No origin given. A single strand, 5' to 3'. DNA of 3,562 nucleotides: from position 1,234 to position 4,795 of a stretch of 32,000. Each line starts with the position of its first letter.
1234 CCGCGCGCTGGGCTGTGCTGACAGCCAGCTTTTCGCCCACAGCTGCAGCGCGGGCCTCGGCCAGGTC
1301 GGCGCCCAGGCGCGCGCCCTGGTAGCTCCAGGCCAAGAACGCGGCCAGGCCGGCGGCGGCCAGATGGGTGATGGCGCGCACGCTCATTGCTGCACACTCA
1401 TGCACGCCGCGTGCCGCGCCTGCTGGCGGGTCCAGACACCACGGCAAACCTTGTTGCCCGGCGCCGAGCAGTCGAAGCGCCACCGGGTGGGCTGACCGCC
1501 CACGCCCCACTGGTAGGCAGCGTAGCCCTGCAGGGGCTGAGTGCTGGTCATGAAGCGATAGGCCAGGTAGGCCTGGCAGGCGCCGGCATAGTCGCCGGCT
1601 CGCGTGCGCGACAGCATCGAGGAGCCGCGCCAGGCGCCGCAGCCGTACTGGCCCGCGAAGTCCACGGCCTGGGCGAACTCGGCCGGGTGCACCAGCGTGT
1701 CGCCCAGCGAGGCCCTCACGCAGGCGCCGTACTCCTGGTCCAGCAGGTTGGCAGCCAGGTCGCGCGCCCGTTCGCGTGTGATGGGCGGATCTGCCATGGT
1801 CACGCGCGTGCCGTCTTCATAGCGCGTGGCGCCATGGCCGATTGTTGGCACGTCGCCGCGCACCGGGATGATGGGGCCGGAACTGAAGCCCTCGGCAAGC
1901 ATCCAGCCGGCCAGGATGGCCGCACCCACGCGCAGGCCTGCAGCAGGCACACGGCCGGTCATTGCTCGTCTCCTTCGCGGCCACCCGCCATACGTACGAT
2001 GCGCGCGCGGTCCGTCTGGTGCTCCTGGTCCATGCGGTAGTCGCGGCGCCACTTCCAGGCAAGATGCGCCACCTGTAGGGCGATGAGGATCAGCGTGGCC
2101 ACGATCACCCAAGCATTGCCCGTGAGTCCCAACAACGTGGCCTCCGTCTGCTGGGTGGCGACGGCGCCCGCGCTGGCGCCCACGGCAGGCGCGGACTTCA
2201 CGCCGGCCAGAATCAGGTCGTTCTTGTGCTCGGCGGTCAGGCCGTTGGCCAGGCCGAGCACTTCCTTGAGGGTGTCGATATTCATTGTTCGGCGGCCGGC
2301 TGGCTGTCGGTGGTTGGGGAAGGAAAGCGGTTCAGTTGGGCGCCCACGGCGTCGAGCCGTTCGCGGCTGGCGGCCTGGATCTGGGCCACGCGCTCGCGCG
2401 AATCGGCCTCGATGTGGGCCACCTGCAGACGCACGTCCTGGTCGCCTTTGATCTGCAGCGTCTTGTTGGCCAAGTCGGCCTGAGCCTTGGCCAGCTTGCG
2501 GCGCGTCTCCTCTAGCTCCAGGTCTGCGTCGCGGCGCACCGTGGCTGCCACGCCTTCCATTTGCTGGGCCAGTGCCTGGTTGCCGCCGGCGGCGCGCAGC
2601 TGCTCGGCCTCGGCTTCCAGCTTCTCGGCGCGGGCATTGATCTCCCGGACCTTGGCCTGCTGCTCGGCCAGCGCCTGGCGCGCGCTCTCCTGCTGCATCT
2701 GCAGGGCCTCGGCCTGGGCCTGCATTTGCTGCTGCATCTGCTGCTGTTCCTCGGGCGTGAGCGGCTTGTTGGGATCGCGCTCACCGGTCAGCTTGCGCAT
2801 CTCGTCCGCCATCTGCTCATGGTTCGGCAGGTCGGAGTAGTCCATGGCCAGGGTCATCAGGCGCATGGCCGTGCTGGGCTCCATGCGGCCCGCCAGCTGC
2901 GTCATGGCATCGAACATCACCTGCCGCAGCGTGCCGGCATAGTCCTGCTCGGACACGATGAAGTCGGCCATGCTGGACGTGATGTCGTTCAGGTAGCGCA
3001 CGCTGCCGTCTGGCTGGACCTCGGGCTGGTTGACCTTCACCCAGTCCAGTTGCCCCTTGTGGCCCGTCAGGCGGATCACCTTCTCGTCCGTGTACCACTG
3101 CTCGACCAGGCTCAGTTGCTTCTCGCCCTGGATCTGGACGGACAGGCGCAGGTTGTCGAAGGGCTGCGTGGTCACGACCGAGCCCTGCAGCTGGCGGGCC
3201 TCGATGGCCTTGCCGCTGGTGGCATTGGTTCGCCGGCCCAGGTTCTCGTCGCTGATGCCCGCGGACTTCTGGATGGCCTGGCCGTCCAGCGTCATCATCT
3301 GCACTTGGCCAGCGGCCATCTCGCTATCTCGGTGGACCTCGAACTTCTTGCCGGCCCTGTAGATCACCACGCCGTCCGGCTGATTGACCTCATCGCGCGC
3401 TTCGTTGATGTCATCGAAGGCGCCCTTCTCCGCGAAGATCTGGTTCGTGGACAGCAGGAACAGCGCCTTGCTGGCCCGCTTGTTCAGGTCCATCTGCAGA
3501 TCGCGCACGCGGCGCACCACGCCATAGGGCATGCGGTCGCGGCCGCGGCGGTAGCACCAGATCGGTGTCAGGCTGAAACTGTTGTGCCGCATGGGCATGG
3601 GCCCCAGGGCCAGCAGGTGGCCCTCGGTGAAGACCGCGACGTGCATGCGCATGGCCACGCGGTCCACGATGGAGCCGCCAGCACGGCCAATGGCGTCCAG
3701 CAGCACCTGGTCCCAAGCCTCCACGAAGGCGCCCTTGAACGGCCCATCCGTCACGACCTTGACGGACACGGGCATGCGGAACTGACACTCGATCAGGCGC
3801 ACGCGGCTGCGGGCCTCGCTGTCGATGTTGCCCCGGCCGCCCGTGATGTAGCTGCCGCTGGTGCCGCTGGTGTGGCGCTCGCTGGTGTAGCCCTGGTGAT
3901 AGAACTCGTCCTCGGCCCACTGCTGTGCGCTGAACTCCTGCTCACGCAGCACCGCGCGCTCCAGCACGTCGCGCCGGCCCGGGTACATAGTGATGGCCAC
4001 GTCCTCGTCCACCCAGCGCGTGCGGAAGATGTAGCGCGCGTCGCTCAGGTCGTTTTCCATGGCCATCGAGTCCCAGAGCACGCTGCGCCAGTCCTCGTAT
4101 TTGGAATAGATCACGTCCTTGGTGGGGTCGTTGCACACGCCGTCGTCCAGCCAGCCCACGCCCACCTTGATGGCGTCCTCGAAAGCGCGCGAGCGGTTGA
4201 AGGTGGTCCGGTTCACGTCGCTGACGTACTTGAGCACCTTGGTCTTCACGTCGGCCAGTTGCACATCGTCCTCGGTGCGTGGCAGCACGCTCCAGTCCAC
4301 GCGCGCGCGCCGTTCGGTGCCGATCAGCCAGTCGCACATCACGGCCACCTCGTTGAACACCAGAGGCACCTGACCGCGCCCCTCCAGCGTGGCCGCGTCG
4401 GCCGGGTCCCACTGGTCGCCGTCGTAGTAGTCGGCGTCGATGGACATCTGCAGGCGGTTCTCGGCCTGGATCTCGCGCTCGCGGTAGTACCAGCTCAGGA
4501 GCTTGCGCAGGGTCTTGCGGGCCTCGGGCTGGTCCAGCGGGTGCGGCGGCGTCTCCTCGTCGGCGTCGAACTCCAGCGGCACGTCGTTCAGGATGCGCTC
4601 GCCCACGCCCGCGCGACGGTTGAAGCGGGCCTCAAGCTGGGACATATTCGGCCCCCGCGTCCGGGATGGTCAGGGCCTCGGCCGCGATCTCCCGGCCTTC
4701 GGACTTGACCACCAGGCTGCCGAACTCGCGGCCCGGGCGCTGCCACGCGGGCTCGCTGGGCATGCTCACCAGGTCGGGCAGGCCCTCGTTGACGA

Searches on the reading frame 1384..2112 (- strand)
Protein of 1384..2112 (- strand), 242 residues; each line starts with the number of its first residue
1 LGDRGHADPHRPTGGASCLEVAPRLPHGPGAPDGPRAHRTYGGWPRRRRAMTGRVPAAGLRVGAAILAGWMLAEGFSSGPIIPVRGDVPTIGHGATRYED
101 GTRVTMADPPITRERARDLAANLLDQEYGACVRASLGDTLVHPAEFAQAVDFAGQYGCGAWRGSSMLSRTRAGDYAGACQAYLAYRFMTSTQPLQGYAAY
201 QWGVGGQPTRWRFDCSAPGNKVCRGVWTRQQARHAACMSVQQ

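Call 99: search_protein_families(library=pfam, proteins=[window:1384-2112:-], max_evalue=0.01)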
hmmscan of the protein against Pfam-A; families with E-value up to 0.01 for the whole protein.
window:1384-2112:- (242 aa): 1 family
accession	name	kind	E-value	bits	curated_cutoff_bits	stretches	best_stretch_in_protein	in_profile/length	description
PF00959.24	Phage_lysozyme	-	1.4e-11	45.3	22.3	1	74-188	4-110/125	Phage lysozyme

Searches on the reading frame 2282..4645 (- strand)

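Call 99: search_protein_families(library=pfam, proteins=[window:2282-4645:-], max_evalue=0.01)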
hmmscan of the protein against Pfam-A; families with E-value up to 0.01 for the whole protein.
window:2282-4645:- (787 aa): 1 family
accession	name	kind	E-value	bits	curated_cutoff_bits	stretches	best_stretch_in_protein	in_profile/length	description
PF16510.12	P22_portal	-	3.2e-159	531.7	26.1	1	51-665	2-590/594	Phage P22-like portal protein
